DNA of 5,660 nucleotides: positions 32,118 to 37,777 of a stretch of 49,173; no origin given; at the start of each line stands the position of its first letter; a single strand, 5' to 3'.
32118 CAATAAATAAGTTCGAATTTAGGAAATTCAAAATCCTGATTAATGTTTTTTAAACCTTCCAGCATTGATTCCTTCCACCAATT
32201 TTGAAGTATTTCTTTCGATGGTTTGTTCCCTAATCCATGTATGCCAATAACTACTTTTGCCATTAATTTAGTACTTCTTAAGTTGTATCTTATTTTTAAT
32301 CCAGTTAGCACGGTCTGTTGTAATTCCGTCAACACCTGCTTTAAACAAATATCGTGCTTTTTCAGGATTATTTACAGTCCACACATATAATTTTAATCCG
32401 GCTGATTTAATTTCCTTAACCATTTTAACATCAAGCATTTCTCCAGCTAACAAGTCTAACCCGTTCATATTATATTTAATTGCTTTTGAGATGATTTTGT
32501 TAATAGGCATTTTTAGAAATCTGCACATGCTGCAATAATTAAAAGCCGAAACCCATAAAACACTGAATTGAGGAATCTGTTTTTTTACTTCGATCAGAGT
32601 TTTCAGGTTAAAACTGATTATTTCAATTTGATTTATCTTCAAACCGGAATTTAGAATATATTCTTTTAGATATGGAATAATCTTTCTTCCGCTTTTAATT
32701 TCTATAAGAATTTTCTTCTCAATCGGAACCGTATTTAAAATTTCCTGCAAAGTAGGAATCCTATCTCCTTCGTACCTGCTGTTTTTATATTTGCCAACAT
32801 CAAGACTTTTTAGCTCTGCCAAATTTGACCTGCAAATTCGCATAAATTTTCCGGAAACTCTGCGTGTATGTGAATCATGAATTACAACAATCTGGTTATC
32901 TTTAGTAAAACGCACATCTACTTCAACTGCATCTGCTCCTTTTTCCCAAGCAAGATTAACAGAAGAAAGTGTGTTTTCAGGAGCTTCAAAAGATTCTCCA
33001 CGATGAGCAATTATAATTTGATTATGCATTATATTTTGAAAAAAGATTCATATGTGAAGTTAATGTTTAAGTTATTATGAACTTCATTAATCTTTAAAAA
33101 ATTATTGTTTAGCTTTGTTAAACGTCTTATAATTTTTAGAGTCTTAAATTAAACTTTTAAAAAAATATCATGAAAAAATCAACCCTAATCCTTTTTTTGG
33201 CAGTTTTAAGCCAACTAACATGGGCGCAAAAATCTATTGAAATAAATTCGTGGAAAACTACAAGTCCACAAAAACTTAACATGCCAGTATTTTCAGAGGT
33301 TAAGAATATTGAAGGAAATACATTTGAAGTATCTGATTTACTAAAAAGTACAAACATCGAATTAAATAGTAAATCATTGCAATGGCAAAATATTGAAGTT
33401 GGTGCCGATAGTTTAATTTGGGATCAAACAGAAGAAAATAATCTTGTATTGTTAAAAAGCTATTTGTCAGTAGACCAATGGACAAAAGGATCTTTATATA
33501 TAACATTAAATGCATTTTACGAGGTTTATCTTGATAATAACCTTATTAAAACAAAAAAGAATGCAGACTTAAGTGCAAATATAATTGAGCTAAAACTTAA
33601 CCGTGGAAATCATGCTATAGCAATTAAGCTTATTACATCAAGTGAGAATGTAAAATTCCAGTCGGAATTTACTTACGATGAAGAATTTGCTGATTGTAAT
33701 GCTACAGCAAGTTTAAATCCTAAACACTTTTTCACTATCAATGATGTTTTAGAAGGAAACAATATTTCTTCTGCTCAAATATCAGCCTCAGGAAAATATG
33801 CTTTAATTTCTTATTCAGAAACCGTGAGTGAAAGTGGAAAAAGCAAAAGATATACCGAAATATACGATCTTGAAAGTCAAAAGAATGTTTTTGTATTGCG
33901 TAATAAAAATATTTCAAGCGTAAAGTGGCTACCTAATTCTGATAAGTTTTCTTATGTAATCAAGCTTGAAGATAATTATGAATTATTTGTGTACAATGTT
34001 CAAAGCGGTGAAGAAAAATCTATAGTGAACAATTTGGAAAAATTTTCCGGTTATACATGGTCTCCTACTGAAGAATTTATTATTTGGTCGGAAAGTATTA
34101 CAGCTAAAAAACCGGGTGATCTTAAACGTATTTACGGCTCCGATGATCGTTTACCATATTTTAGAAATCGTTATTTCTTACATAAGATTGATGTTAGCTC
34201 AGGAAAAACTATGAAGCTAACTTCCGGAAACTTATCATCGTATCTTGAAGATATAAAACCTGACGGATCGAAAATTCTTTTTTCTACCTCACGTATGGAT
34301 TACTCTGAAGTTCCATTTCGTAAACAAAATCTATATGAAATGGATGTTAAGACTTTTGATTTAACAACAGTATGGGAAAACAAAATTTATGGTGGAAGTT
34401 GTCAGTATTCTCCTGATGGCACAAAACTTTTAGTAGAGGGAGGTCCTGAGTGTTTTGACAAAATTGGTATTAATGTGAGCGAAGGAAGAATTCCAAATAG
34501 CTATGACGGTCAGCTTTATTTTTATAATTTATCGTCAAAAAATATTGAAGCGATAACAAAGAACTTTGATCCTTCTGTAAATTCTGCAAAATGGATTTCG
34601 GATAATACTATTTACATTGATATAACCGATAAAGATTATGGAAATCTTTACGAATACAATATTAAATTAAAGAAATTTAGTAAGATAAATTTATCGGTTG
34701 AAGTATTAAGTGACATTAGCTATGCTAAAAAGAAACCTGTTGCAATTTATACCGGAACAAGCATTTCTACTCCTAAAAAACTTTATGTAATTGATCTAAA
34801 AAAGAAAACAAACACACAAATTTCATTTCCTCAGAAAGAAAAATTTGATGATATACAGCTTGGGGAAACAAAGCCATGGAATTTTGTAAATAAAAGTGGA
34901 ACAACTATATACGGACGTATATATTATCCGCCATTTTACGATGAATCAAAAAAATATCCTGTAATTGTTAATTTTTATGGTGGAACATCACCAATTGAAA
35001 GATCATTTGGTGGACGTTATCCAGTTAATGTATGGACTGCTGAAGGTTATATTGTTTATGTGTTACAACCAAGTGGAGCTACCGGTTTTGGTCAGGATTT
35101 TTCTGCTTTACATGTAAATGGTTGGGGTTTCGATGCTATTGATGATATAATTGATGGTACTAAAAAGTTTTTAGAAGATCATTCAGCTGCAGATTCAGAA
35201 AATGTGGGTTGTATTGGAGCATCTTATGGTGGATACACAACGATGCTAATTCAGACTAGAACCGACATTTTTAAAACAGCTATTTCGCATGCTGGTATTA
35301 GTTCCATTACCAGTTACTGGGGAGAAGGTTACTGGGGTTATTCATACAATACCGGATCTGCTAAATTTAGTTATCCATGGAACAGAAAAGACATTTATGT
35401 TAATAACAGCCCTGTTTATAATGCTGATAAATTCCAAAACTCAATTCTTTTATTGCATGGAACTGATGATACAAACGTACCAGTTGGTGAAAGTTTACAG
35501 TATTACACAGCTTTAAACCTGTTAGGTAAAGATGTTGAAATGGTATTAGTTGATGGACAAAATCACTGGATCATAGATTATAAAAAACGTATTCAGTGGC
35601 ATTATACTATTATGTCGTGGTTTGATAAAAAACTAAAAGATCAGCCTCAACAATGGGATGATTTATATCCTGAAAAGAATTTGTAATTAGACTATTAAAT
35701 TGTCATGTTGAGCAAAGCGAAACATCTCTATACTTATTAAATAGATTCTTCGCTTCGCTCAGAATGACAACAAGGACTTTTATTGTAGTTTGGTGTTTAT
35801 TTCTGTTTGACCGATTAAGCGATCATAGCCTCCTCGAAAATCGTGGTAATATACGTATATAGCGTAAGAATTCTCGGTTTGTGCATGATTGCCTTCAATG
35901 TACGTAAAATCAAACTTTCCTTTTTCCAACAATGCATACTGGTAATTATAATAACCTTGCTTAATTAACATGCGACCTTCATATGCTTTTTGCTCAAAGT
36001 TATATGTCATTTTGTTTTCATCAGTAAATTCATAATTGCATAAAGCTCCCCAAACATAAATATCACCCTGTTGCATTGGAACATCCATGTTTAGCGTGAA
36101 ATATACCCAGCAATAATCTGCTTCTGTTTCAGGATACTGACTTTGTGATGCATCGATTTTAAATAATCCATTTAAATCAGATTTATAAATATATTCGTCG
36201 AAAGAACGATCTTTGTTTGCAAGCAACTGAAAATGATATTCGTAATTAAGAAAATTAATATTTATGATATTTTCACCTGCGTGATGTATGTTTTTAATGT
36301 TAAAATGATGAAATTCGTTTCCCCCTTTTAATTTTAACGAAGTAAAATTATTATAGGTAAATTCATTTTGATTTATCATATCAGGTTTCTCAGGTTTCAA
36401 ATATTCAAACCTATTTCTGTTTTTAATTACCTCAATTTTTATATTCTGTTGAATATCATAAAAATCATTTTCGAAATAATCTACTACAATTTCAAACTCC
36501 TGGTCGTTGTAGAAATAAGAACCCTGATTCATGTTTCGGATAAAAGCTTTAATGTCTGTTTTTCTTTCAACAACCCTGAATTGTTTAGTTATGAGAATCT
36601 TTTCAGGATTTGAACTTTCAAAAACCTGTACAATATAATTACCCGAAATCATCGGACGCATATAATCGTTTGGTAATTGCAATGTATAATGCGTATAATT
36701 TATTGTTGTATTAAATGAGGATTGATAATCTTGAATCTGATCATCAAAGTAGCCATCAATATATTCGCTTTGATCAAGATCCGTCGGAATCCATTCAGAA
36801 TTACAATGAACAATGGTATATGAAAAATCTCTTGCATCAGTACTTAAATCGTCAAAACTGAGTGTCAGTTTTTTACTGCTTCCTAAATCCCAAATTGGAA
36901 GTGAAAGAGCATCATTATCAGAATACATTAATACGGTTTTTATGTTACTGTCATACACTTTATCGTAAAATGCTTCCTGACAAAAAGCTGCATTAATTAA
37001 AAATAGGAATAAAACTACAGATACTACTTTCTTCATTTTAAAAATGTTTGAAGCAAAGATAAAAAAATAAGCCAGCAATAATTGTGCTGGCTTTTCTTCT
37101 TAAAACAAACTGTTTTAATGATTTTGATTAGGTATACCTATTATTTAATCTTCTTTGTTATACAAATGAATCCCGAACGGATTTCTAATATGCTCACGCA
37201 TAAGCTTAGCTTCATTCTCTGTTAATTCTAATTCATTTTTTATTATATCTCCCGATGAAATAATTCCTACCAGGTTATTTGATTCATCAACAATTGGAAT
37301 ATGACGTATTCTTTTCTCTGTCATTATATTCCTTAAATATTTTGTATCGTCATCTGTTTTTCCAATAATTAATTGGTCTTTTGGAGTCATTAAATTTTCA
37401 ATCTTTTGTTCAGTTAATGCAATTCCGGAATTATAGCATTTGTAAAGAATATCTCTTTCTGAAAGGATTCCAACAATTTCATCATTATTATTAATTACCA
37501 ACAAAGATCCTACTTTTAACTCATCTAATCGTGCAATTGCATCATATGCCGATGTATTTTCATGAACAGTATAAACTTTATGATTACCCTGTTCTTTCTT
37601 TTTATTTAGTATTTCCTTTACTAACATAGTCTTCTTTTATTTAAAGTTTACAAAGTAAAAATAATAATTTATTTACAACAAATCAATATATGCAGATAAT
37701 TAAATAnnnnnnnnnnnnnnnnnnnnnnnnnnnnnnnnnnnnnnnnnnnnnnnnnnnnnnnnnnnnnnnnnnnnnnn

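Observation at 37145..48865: MBX/MBS-style Mrp-antiporter + complex-I-like energy-converting operon with unknown substrate in a Bacteroidota-like genome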

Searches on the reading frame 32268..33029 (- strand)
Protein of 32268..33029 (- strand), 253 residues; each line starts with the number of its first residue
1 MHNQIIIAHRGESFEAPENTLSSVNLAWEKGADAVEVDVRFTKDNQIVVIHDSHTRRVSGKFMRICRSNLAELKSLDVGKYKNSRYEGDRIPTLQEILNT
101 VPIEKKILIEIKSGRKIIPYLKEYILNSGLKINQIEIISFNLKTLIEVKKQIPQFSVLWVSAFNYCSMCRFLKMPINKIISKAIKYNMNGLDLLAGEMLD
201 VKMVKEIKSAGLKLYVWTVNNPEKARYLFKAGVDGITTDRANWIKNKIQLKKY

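Call 24: search_protein_families(library=pfam, proteins=[window:32268-33029:-], max_evalue=0.00001)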
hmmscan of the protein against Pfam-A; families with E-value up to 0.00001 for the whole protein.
window:32268-33029:- (253 aa): 1 family
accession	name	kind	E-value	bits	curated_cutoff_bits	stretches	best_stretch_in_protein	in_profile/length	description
PF03009.23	GDPD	-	3.2e-41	142.5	23.6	1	9-241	1-242/244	Glycerophosphoryl diester phosphodiesterase family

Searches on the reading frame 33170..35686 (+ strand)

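Call 24: search_protein_families(library=pfam, proteins=[window:33170-35686:+], max_evalue=0.00001)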
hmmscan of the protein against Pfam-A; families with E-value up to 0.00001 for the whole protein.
window:33170-35686:+ (838 aa): 3 families
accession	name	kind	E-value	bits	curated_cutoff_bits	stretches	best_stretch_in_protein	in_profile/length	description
PF00326.27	Peptidase_S9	-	1.4e-42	146.1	22.6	1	619-824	7-212/213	Prolyl oligopeptidase family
PF02129.25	Peptidase_S15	-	9.5e-08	32.5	23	0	577-720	2-140/262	X-Pro dipeptidyl-peptidase (S15 family)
PF00756.26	Esterase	-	3.7e-06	27.3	22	0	579-771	7-198/251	Putative esterase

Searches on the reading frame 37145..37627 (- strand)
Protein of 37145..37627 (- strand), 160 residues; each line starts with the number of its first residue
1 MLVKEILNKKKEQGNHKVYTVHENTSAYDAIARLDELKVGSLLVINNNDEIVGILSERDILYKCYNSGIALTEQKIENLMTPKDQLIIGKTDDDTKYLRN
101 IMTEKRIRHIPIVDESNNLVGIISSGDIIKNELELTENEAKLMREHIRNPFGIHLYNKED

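Call 5: search_protein_families(library=pfam, proteins=[window:37145-37627:-], max_evalue=0.01)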
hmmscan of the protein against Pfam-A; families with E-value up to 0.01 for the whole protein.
window:37145-37627:- (160 aa): 1 family
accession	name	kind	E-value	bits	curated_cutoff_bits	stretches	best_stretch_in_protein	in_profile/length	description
PF00571.33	CBS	-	6.7e-22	78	24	2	15-62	6-53/57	CBS domain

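Call 47: search_protein_families(library=ncbifam, proteins=[window:37145-37627:-], max_evalue=0.00001)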
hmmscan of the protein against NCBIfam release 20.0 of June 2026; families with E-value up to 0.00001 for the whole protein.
window:37145-37627:- (160 aa): 19 families
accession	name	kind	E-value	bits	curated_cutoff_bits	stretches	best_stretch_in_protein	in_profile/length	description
TIGR01302.1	IMP_dehydrog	equivalog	2.6e-14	52.9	481.5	1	72-132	141-200/450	IMP dehydrogenase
TIGR00393.1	kpsF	subfamily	1.7e-13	50.8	203.7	1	3-123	150-267/268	KpsF/GutQ family sugar-phosphate isomerase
NF041552.1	TF_PrdR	equivalog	1.3e-12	46.9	795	1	14-147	12-139/577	sigma-54 dependent transcriptional regulator PrdR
NF053704.1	TransRegCcpNBacil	equivalog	3.9e-12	46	260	1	8-137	74-207/208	transcriptional regulator CcpN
NF011443.0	PRK14869.1-5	equivalog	6.1e-12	44.7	335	1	74-130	247-302/546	putative manganese-dependent inorganic diphosphatase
NF041630.1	CBS_CbpB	equivalog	9.9e-11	41.7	125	1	71-142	6-77/143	cyclic-di-AMP-binding protein CbpB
NF011441.0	PRK14869.1-3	equivalog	2.1e-10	39.8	753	1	77-131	249-302/548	putative manganese-dependent inorganic diphosphatase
NF011440.0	PRK14869.1-2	equivalog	1.1e-09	37.5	746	1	99-138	90-129/541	putative manganese-dependent inorganic diphosphatase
NF053603.1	HhpR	exception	1.3e-09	37.7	520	0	80-138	65-123/282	CBS domain-containing high hydrostatic pressure regulator HhpR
TIGR00400.1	mgtE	equivalog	1.6e-08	33.8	232.75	1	18-130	147-249/450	magnesium transporter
NF005493.0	PRK07107.1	equivalog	7.9e-08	31.3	585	1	48-141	140-231/502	IMP dehydrogenase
NF011442.0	PRK14869.1-4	equivalog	9.5e-08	30.9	400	0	93-129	87-123/543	putative manganese-dependent inorganic diphosphatase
NF011448.0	PRK14869.2-4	equivalog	4.1e-07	28.7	562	0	86-135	84-133/563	putative manganese-dependent inorganic diphosphatase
NF008141.0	PRK10892.1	equivalog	7e-07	28.8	505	1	16-130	214-324/328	arabinose-5-phosphate isomerase KdsD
NF008581.0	PRK11543.1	equivalog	1.4e-06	27.5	481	1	15-129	206-316/321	arabinose-5-phosphate isomerase GutQ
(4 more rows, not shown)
